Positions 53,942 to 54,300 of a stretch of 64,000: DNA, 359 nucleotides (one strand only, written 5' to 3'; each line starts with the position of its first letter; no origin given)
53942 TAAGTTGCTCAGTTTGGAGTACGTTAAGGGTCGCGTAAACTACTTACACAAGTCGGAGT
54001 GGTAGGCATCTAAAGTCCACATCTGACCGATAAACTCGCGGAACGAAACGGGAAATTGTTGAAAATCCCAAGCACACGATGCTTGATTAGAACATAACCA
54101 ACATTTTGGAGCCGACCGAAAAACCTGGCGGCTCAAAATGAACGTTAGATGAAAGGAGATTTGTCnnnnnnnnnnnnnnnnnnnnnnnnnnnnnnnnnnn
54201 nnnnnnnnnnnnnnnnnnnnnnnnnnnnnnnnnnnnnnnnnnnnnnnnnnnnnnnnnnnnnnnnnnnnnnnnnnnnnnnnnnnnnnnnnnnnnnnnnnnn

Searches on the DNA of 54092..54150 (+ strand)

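Call 68: build_rna_model(alignment_id=A4)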
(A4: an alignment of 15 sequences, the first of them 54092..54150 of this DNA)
Model R1 built from alignment A4 (15 sequences, 89 columns); structure: RNAalifold consensus.
model positions 61; base pairs 5; branch points 0; effective number of sequences 15; information 0.616 bits per position. Calibrated on 0.2 Mb of random sequence (short: E-values are rough).
structure used (alignment columns):
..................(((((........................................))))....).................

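Call 69: build_rna_model(alignment_id=A4, structure=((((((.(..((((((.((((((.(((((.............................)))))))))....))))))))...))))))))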
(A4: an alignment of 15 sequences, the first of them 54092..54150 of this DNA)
Model R2 built from alignment A4 (15 sequences, 89 columns); structure: as given.
model positions 61; base pairs 24; branch points 0; effective number of sequences 15; information 0.68 bits per position. Calibrated on 0.2 Mb of random sequence (short: E-values are rough).
structure used (alignment columns):
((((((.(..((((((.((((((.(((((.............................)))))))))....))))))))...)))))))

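Call 70: search_with_rna_model(model_id=R2, source=window, max_evalue=1)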
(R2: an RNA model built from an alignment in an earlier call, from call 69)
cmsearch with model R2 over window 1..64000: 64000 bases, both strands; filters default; matches with E-value up to 1: 6.
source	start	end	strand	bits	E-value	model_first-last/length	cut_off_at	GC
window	54092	54150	+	51.5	2.8e-08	1-61/61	no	0.44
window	44897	44980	-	46.1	3.8e-07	1-61/61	no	0.65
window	47406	47494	+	35.8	5.8e-05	1-61/61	no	0.51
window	44110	44183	-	32.3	0.0003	1-61/61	no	0.53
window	54807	54870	+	30.1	0.00092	1-61/61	no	0.55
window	44897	44980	+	20.1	0.12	1-61/61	no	0.65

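Call 71: search_with_rna_model(model_id=R2, sources=[L003, L005, L007, L016, L028, L036, L043, L069, L083, L084, L092, L106, L126, L134, L135, L143, L152, L154, L078, L156, L110, L153, L040, L101, L132, L120, L112, L020, L019, L025, L026, L018, L021], max_evalue=0.1)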
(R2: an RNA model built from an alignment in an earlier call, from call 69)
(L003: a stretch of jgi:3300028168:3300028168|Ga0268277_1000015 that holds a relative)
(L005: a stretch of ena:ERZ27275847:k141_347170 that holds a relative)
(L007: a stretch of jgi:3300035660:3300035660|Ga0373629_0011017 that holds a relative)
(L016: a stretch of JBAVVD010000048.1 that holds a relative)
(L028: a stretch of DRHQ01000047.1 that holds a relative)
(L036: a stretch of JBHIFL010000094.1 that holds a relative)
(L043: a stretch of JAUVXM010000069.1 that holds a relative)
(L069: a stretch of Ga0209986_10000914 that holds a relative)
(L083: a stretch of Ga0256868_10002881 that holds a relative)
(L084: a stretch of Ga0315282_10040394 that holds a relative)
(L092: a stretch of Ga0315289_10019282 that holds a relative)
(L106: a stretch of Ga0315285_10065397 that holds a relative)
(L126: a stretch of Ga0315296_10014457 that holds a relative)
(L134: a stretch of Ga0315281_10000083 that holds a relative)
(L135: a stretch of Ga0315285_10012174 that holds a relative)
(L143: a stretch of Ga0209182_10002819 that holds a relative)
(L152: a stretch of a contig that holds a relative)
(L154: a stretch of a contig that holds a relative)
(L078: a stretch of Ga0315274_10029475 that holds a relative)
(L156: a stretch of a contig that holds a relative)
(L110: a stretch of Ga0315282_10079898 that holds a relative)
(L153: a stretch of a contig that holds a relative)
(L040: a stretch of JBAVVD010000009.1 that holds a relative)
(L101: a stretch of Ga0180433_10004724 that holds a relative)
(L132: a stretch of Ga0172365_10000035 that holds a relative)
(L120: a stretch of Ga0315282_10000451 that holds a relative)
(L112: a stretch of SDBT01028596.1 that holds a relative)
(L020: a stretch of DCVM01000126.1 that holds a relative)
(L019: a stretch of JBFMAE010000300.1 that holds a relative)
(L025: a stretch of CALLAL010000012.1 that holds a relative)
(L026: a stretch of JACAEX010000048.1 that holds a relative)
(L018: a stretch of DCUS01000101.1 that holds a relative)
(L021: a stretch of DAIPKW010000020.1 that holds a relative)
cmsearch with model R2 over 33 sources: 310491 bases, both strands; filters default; matches with E-value up to 0.1: 80.
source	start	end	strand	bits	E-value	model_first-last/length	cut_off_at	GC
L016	6787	6847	-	60.9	1.4e-09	1-61/61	no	0.61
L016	9773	9831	+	58.3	4.9e-09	1-61/61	no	0.51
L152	2066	2153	+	54.2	3.5e-08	1-61/61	no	0.64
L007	5065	5124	+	50.5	2.1e-07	1-61/61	no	0.55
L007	2765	2822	-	48.7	5.1e-07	1-61/61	no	0.5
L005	2735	2808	+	48.7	5.2e-07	1-61/61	no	0.53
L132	5197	5269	+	48.4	6e-07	1-61/61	no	0.53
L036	9303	9372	+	48.1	6.9e-07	1-61/61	no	0.71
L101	11781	11852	+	48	7.4e-07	1-61/61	no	0.57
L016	13515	13574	-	47.7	8.6e-07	1-61/61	no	0.52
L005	167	223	-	46.8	1.3e-06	1-61/61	no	0.54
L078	1923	2019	+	44.6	3.9e-06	1-61/61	no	0.69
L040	11838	11895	+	44.5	4.1e-06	1-61/61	no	0.55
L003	588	646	-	44.4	4.3e-06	1-61/61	no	0.58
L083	476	549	-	44.2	4.7e-06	1-61/61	no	0.68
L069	795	864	-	44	5.1e-06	1-61/61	no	0.47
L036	4973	5034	+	43.7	6e-06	1-61/61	no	0.6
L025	1062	1151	-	43.3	7.2e-06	1-61/61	no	0.58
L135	4858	4929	+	42.8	9.3e-06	1-61/61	no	0.74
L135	898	1029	-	42.6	1e-05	1-61/61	no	0.66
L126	180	237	-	42.1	1.3e-05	1-61/61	no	0.53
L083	6997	7127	-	41.1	2.1e-05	1-61/61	no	0.46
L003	2798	2859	-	40.7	2.5e-05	1-61/61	no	0.68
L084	2287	2418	+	40.7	2.6e-05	1-61/61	no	0.64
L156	1899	2030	-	40.7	2.6e-05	1-61/61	no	0.64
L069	5440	5498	+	40.4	2.9e-05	1-61/61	no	0.56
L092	4070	4135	-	39.9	3.8e-05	1-61/61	no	0.64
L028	5675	5746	-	39.8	4e-05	1-61/61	no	0.5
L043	9462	9533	+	39.4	4.9e-05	1-61/61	no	0.39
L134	7493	7553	+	38.6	7e-05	1-61/61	no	0.75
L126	2022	2081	-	38.6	7.2e-05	1-61/61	no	0.63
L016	5542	5598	-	38.5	7.6e-05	1-61/61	no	0.54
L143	3780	3853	+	37.9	9.9e-05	1-61/61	no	0.69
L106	1829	1888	+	37.8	0.00011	1-61/61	no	0.5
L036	4973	5034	-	37.2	0.00014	1-61/61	no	0.6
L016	10253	10348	+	36.7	0.00018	1-61/61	no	0.7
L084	2982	3055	-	36.5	0.00019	1-61/61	no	0.65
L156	1262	1335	+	36.5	0.00019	1-61/61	no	0.65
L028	14822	14880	+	36.1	0.00024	1-61/61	no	0.41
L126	929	1018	-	36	0.00025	1-61/61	no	0.53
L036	2969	3044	-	35.2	0.00038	1-61/61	no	0.57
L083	5189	5248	+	34.9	0.00043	1-61/61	no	0.58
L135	1686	1745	-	34.5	0.00051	1-61/61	no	0.72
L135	5851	5910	+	34.3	0.00058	1-61/61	no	0.57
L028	550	615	-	32.9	0.0011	1-61/61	no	0.62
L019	1270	1360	-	32.8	0.0012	1-61/61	no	0.66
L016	13164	13220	+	32.5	0.0014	1-61/61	no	0.6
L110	2685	2771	-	32.5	0.0014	1-61/61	no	0.62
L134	9921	9984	+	32.1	0.0016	1-61/61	no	0.67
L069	3736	3807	+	32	0.0018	1-61/61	no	0.53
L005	4868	4951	+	31.9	0.0018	1-61/61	no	0.54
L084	5165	5230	+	30.8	0.0031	1-61/61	no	0.56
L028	10417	10476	+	30.8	0.0031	1-61/61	no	0.5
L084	1594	1650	+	30.7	0.0033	1-61/61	no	0.74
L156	2667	2723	-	30.7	0.0033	1-61/61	no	0.74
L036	6305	6370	-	30.5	0.0036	1-61/61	no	0.62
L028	11924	12019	+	30.4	0.0038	1-61/61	no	0.57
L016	4976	5064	-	30.3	0.0039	1-61/61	no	0.47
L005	3260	3350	+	30.2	0.0042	1-61/61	no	0.49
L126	5469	5527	+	30.1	0.0044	1-61/61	no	0.61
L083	1436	1561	-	29.4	0.0061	1-61/61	no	0.65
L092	3144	3215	+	28.9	0.008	1-61/61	no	0.62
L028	11143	11205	+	28.6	0.0093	1-61/61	no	0.56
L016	11264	11325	+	28.5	0.0095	1-61/61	no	0.61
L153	712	770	-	28.3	0.01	1-61/61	no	0.53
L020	6202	6259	-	28.2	0.011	1-61/61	no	0.57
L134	3349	3419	-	28.1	0.011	1-61/61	no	0.58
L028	3423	3486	-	28.1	0.012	1-61/61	no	0.58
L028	1165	1299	-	28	0.012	1-61/61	no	0.47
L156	5060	5131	+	28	0.012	1-61/61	no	0.51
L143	4417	4514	-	27.7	0.014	1-61/61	no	0.6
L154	1618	1725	+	27.6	0.015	1-61/61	no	0.69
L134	6477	6551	+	27.1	0.019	1-61/61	no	0.69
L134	9088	9213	+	26.8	0.021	1-61/61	no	0.65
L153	2768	2825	-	26.6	0.024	1-61/61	no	0.62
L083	6535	6598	-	26.4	0.027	1-61/61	no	0.58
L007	2047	2109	-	25.9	0.034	1-61/61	no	0.56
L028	2146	2210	-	24.7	0.061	1-61/61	no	0.58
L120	112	185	-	24.2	0.078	1-61/61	no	0.61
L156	5060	5131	-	24.1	0.081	1-61/61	no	0.51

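Call 73: search_with_rna_model(model_id=R2, sources=[L077, L115, L127, L071, L157, L082, L109, L116, L073], max_evalue=0.5)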
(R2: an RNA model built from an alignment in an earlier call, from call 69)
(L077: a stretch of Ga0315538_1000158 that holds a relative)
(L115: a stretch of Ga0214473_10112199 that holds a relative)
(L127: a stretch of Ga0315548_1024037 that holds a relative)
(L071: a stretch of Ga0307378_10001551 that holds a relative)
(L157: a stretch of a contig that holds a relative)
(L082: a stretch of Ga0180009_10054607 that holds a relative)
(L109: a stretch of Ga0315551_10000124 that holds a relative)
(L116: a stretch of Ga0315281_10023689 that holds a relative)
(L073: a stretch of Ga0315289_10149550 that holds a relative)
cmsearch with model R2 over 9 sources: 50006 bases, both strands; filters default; matches with E-value up to 0.5: 18.
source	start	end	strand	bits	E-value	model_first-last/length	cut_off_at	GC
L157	4228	4286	-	50.2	4.1e-08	1-61/61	no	0.58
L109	1071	1142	-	39.8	6.3e-06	1-61/61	no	0.57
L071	4118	4189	-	38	1.5e-05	1-61/61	no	0.56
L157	1509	1582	-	37.1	2.4e-05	1-61/61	no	0.36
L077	5406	5466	-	36.8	2.8e-05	1-61/61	no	0.46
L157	12530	12601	-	36.6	3e-05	1-61/61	no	0.57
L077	5273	5335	+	36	4e-05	1-61/61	no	0.51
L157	7870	7932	-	32.3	0.00024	1-61/61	no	0.52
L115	1923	2017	-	31.2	0.00041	1-61/61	no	0.72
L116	5331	5393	-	27.6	0.0024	1-61/61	no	0.63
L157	4228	4286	+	26.8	0.0036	1-61/61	no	0.58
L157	3525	3613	+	26.2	0.0048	1-61/61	no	0.6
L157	624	683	-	25.4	0.0069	1-61/61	no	0.52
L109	3421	3488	+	24.6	0.01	1-61/61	no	0.57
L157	12530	12601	+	20.5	0.076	1-61/61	no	0.57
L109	3421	3488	-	19.7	0.11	1-61/61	no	0.57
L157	11126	11201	-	18.1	0.24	1-61/61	no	0.45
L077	5273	5335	-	17.4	0.34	1-61/61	no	0.51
